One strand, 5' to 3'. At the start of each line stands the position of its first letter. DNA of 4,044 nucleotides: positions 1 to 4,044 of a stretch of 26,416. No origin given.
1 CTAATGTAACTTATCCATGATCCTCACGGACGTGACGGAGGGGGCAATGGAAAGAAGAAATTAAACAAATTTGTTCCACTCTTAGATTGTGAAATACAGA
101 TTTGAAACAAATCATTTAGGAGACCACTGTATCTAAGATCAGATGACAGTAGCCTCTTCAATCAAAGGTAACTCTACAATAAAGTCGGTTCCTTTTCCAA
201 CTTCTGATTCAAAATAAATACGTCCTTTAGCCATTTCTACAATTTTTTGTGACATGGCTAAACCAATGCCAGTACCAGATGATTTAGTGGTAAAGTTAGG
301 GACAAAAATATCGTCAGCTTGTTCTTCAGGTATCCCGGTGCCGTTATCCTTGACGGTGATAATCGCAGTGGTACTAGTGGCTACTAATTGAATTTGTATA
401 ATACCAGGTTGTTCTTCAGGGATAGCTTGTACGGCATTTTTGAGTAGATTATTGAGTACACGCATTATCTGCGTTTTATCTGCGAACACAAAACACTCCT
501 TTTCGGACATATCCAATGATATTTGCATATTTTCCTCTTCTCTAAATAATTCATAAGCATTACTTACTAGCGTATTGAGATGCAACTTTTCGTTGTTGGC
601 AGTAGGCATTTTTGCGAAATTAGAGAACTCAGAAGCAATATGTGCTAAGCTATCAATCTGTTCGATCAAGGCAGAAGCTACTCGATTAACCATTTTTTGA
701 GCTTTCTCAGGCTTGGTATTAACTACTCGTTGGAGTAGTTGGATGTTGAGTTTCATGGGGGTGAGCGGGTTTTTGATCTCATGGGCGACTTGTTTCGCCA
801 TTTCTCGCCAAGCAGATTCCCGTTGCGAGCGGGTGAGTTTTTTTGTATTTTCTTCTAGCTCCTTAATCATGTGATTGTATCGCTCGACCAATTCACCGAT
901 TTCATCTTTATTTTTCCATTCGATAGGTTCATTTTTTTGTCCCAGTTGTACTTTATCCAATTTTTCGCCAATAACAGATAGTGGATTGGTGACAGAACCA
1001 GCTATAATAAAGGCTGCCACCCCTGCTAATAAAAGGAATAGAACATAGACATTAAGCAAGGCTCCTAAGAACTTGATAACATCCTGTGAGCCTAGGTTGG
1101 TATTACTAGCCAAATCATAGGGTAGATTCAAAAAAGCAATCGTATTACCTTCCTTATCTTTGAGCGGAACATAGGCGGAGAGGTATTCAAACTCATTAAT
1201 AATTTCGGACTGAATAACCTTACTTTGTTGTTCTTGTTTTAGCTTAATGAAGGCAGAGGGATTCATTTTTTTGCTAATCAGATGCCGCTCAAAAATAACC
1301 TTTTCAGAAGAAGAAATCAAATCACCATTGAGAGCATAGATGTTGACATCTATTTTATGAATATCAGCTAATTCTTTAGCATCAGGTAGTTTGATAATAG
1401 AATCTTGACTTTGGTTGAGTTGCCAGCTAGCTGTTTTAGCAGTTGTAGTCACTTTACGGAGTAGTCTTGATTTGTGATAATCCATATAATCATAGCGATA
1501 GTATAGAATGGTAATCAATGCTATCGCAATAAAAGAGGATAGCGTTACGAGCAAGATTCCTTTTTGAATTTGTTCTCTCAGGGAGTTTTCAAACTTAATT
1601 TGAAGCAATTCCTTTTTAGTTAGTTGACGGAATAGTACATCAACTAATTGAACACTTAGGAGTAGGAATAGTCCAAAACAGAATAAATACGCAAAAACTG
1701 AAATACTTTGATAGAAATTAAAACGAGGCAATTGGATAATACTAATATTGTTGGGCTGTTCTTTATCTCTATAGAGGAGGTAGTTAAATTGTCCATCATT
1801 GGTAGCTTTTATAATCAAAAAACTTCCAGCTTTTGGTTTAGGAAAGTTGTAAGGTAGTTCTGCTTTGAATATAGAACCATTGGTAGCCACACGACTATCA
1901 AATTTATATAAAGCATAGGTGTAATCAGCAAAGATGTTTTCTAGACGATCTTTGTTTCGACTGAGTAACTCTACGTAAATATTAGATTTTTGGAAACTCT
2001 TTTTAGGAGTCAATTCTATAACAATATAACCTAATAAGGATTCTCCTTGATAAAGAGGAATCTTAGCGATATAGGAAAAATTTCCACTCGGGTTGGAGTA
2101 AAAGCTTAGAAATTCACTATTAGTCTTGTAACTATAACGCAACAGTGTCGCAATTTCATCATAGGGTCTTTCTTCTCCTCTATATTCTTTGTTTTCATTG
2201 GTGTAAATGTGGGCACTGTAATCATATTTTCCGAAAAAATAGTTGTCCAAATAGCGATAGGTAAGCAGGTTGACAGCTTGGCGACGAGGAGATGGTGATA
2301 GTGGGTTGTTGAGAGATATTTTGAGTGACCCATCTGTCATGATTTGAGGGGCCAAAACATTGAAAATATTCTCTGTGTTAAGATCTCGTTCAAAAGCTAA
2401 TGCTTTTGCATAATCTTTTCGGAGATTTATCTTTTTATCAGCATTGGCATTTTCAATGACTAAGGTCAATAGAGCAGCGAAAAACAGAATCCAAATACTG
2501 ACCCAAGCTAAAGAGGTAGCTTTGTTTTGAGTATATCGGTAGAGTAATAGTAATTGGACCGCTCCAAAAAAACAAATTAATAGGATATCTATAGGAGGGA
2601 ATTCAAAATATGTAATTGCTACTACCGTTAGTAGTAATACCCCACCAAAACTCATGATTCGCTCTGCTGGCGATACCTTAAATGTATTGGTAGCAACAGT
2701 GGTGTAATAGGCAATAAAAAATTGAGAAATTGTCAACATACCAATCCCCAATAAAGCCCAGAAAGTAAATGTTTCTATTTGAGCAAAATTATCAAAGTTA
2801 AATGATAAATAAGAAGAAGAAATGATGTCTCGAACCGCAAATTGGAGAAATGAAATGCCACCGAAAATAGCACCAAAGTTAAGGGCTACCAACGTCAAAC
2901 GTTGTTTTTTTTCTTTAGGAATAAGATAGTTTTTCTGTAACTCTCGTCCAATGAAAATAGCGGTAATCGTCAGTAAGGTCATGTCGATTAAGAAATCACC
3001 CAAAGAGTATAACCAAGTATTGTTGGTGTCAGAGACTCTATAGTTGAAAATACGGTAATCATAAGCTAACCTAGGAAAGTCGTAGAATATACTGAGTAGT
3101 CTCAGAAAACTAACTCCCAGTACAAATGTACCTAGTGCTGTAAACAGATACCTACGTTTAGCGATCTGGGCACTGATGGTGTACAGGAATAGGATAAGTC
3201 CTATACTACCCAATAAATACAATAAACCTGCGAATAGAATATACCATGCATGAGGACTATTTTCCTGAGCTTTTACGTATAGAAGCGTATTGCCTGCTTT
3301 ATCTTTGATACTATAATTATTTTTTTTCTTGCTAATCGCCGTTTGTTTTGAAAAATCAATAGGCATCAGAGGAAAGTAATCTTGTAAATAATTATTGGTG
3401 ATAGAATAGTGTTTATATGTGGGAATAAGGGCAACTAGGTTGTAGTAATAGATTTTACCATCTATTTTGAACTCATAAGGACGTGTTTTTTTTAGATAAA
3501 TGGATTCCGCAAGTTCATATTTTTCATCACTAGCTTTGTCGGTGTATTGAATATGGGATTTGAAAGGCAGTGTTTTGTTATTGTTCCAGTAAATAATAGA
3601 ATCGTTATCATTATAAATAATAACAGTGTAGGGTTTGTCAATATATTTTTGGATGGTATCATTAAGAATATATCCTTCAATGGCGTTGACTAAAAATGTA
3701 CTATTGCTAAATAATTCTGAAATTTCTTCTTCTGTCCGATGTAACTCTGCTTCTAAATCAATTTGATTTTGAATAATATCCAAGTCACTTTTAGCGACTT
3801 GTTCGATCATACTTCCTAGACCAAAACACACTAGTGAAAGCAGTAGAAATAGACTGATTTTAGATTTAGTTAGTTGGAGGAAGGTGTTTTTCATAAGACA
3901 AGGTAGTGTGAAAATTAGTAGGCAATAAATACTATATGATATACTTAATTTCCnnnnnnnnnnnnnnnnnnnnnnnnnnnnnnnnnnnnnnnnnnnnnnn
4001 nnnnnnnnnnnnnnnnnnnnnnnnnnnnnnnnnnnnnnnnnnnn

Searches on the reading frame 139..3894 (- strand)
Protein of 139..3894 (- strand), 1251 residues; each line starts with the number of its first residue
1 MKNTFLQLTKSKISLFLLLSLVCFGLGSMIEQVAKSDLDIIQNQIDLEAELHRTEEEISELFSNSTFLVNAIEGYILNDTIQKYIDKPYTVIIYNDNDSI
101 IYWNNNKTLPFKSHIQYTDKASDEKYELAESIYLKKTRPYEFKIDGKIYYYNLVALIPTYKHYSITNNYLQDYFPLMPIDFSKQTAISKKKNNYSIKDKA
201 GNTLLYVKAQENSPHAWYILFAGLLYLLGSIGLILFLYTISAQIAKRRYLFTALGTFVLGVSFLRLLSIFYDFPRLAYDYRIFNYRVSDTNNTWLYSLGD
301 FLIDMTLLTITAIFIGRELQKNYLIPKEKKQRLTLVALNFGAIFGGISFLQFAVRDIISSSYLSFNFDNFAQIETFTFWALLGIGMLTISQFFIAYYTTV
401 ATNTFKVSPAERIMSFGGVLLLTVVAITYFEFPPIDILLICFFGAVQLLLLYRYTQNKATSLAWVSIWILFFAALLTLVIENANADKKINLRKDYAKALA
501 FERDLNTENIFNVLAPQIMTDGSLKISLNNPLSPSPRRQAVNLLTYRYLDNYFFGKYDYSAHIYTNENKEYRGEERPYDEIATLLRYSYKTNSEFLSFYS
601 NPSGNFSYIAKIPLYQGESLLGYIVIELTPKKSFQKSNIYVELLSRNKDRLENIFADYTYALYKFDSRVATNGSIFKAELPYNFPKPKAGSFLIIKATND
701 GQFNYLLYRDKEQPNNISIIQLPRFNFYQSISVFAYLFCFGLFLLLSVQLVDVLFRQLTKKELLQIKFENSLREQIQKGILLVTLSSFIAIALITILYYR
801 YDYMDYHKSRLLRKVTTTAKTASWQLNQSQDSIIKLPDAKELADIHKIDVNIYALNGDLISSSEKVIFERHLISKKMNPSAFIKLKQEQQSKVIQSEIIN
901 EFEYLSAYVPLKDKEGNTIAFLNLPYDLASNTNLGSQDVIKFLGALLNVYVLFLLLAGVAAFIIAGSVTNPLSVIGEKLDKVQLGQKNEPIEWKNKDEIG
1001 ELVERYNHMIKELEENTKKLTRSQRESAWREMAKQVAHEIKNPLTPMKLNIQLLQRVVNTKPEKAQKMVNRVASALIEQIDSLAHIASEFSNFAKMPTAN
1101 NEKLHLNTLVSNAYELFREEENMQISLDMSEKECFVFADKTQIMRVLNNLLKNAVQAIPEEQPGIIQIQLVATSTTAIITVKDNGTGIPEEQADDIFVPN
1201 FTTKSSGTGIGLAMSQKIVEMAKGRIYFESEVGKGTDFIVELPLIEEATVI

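Call 3: search_protein_families(library=pfam, proteins=[window:139-3894:-], max_evalue=0.01)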
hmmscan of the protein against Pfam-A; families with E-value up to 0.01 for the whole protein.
window:139-3894:- (1251 aa): 7 families
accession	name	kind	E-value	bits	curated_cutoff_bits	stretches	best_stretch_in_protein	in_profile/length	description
PF02518.31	HATPase_c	-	5e-24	85.3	26.4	1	1139-1244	2-109/111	Histidine kinase-, DNA gyrase B-, and HSP90-like ATPase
PF00512.31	HisKA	-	1.2e-08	35.3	26.9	1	1029-1096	2-63/66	His Kinase A (phospho-acceptor) domain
PF14501.12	HATPase_c_5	-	2.5e-06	27.8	22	1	1141-1231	4-91/102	GHKL domain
PF00672.30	HAMP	-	1.2e-05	26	25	1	964-1015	2-53/53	HAMP domain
PF13589.12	HATPase_c_3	-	0.0018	18.8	25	1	1145-1197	5-54/137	Histidine kinase-, DNA gyrase B-, and HSP90-like ATPase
PF13581.12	HATPase_c_2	-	0.0071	16.8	27.4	0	1150-1220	39-110/127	Histidine kinase-like ATPase domain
PF17202.10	sCache_3_3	-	0.0095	16.7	28.8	0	870-923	40-92/107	Single cache domain 3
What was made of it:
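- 139..3894 (-): Neighbouring 1251-aa orphan sensor histidine kinase. Not judged to be part of a system with the protease. HAMP, HisKA and HATPase_c (call 3).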

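Call 4: search_protein_families(library=ncbifam, proteins=[window:139-3894:-], max_evalue=0.01)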
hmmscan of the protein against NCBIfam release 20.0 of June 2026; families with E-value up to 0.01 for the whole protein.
window:139-3894:- (1251 aa): 76 families (the best 25 are shown)
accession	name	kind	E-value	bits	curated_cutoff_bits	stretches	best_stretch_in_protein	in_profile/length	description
NF047496.1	HK_LIC11548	equivalog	3.8e-57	194.4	750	1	950-1244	281-589/589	LIC_11548 family sensor histidine kinase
NF008468.0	PRK11360.1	equivalog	1.5e-52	178.8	646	1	1010-1247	377-611/616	two-component system sensor histidine kinase AtoS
NF033092.0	HK_WalK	equivalog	7.5e-38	130.5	725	2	1024-1244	367-594/594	cell wall metabolism sensor histidine kinase WalK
NF007688.0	PRK10364.1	equivalog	1.7e-37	129.3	479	1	1004-1245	218-452/460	two-component system sensor histidine kinase ZraS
NF053867.1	SprKinKinDBac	equivalog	2e-34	118.9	775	1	1032-1246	289-499/500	sporulation kinase KinD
NF006800.0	PRK09303.1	equivalog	4.1e-31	108.3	342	1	986-1246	111-379/383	histidine kinase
NF040691.1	MtrAB_MtrB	equivalog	4.8e-31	108.3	450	1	937-1249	180-497/507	MtrAB system histidine kinase MtrB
NF052574.1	HisKinEspCMyxo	equivalog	2e-30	105.6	1200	1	1014-1246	402-639/785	serine histidine kinase EspC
NF047874.1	MASE3_PAS_HK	subfamily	5.7e-29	101.4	560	1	1011-1244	379-625/655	MASE3 domain-containing sensor histidine kinase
NF010411.0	PRK13837.1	equivalog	7.9e-29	100.2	647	1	1007-1249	428-680/828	two-component system VirA-like sensor kinase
NF012163.2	BaeS_SmeS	equivalog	9.4e-29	100.6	500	1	946-1242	166-456/457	sensor histidine kinase efflux regulator BaeS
NF041735.1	hist_kin_RppB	equivalog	3.2e-27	95.4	400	1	1034-1243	221-438/438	two-component system sensor histidine kinase RppB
NF046044.1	PnpS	equivalog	9.5e-27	94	400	1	1034-1243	175-390/390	two-component system histidine kinase PnpS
NF047794.1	HisKinPtgB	equivalog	2.1e-26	92.4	1000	1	1035-1234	448-645/656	two-component system sensor histidine kinase PgtB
NF007837.0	PRK10549.1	equivalog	9.7e-26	90.5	603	1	952-1247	172-461/466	envelope stress sensor histidine kinase BaeS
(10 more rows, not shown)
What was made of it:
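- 139..3894 (-): Closest NCBIfam matches are LIC_11548, AtoS and ZraS type, all below cutoff (call 4).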

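Call 44: search_protein_families(library=padloc, proteins=[window:139-3894:-], max_evalue=0.001)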
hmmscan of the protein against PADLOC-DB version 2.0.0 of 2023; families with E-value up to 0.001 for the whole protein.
window:139-3894:- (1251 aa): 0 families

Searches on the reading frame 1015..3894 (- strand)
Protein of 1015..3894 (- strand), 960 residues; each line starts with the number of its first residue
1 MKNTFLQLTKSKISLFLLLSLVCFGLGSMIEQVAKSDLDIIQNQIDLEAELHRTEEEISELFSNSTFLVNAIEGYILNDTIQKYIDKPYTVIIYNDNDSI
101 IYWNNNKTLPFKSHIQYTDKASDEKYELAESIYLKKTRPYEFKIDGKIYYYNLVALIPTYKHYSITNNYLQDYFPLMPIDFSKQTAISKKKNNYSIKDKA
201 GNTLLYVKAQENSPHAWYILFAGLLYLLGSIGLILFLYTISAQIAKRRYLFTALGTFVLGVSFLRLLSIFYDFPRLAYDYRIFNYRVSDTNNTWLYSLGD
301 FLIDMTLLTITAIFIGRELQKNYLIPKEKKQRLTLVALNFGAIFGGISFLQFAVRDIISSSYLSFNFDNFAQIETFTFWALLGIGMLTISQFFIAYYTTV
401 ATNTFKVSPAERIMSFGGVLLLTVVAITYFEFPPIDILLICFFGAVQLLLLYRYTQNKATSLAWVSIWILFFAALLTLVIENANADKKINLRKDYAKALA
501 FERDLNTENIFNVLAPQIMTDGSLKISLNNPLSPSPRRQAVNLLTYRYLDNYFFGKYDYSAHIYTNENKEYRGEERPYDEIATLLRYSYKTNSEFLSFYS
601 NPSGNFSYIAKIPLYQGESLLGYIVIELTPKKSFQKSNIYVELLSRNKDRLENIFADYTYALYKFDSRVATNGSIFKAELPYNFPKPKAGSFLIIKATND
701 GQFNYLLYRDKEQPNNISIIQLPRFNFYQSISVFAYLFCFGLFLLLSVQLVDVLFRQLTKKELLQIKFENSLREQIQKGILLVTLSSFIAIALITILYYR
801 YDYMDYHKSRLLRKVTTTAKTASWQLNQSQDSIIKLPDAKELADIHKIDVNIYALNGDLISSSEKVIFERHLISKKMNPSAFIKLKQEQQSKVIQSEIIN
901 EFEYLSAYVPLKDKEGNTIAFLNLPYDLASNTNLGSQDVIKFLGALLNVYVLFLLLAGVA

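Call 25: find_homologous_proteins(query=window:1015-3894:-, max_evalue=1e-10)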
Query window:1015-3894:- (960 aa): 28 proteins with E <= 1e-10 among 8000 candidates.
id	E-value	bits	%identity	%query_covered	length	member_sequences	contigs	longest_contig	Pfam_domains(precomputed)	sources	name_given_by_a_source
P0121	0.0e+0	2048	100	97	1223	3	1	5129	PF00672.31,PF02518.32,PF00512.32,PF14501.13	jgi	jgi:signal transduction histidine kinase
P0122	0.0e+0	1733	80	100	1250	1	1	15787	PF00672.31,PF02518.32,PF00512.32,PF14501.13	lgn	-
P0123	0.0e+0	1374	65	99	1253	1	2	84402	PF02518.32,PF00512.32,PF14501.13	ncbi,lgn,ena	-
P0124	0.0e+0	1180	55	99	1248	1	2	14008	PF02518.32,PF00512.32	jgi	-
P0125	0.0e+0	1102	53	99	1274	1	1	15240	PF02518.32,PF00512.32,PF14501.13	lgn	-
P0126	0.0e+0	1094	53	100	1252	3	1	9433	PF02518.32,PF00512.32,PF14501.13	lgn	-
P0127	0.0e+0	1087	53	100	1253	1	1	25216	PF02518.32,PF00512.32,PF14501.13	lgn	-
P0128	0.0e+0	1085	52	100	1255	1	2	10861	PF02518.32,PF00512.32,PF14501.13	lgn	-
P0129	0.0e+0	1082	51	100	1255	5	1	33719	PF02518.32,PF00512.32,PF14501.13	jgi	jgi:signal transduction histidine kinase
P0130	0.0e+0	1079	52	95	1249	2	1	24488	PF02518.32,PF00512.32,PF14501.13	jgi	jgi:signal transduction histidine kinase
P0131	0.0e+0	1074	52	99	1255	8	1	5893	PF02518.32,PF00512.32,PF14501.13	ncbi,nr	ncbi:MAG: GHKL domain-containing protein [Aureispira sp.]|nr:GHKL domain-containing protein [Aureisp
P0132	0.0e+0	1073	52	100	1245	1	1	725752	PF02518.32,PF00512.32,PF14501.13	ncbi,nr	ncbi:MAG: ATP-binding protein [Saprospiraceae bacterium]|nr:ATP-binding protein [Saprospiraceae bact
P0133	0.0e+0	1071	52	100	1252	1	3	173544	PF02518.32,PF00512.32,PF14501.13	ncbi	ncbi:MAG: ATP-binding protein [Aureispira sp.]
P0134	0.0e+0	1070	52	100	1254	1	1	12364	PF02518.32,PF00512.32,PF14501.13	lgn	-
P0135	0.0e+0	1063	52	95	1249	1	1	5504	PF02518.32,PF00512.32,PF14501.13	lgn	-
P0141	1.3e-196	674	38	99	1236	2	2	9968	PF02518.32,PF00512.32,PF14501.13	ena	-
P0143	1.1e-43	168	25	90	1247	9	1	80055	PF02518.32,PF00512.32,PF14501.13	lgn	-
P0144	8.3e-36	142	25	90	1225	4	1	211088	PF02518.32,PF00512.32,PF14501.13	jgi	jgi:signal transduction histidine kinase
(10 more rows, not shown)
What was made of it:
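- Tried and rejected: The kinase-side sampling is therefore thin (call 25).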

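Call 26: find_encoding_contigs(protein=P0144, flank=6000, max_places=2)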
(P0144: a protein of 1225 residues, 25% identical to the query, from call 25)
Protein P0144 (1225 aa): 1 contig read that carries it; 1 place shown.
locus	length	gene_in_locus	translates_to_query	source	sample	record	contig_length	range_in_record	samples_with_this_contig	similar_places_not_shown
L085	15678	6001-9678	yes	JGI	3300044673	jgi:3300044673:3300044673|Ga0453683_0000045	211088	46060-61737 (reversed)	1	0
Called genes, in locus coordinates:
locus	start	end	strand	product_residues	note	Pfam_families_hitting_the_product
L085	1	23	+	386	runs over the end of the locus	PF00583:Acetyltransf_1 (faint)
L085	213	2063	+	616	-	PF02518:HATPase_c, PF13589:HATPase_c_3, PF01119:DNA_mis_repair, PF08676:MutL_C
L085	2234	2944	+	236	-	PF01694:Rhomboid, PF08551:DUF1751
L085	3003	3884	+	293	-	PF01694:Rhomboid, PF20216:DUF6576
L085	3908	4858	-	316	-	PF03631:Virul_fac_BrkB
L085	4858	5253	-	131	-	PF16022:DUF4783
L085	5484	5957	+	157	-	PF02590:SPOUT_MTase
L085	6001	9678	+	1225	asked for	PF00512:HisKA (weak), PF02518:HATPase_c, PF14501:HATPase_c_5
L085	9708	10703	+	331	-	PF00248:Aldo_ket_red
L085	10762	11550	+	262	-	PF00753:Lactamase_B, PF23023:Anti-Pycsar_Apyc1 (faint), PF12706:Lactamase_B_2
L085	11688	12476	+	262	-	-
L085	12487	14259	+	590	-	PF00246:Peptidase_M14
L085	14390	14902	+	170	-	-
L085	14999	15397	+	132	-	PF00156:Pribosyltran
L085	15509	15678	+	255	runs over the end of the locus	PF01987:AIM24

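Call 27: find_encoding_contigs(protein=P0141, flank=6000, max_places=2)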
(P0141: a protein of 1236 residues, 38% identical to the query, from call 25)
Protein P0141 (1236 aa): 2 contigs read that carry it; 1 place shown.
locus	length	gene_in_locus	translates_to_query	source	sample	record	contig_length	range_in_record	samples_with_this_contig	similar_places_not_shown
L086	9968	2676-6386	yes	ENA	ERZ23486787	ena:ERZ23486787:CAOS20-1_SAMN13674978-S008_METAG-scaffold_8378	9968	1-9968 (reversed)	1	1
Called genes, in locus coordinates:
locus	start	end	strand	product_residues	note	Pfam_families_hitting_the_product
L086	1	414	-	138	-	?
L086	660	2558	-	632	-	PF00005:ABC_tran, PF02463:SMC_N (faint), PF13555:AAA_29 (faint), PF13304:AAA_21 (faint), PF12848:ABC_tran_Xtn, PF00005:ABC_tran, PF16326:ABC_tran_CTD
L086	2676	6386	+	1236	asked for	PF00512:HisKA, PF02518:HATPase_c, PF14501:HATPase_c_5 (weak)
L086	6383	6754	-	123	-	-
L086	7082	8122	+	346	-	PF03781:FGE-sulfatase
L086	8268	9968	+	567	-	?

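Call 28: find_encoding_contigs(protein=P0143, flank=6000, max_places=2)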
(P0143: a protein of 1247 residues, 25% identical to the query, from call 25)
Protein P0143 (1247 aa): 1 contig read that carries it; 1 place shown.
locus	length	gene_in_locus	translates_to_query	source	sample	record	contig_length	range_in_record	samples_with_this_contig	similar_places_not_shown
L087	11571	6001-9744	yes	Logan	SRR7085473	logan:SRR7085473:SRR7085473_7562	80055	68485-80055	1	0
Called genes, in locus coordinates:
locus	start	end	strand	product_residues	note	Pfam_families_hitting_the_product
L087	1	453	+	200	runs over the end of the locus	PF02525:Flavodoxin_2, PF03358:FMN_red (weak)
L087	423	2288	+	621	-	PF00999:Na_H_Exchanger, PF02254:TrkA_N, PF27452:KefB_C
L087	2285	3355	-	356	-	PF01408:GFO_IDH_MocA, PF02894:GFO_IDH_MocA_C, PF22725:GFO_IDH_MocA_C3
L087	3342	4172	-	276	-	-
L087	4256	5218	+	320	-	PF12412:DUF3667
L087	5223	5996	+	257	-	PF01503:PRA-PH (faint), PF03819:MazG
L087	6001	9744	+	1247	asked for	PF00512:HisKA (weak), PF02518:HATPase_c, PF14501:HATPase_c_5 (weak)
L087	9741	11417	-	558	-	PF14716:HHH_8, PF14520:HHH_5 (weak), PF02811:PHP (weak)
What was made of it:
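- Kinase homologues elsewhere lack a caspase neighbour (calls 26-28).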
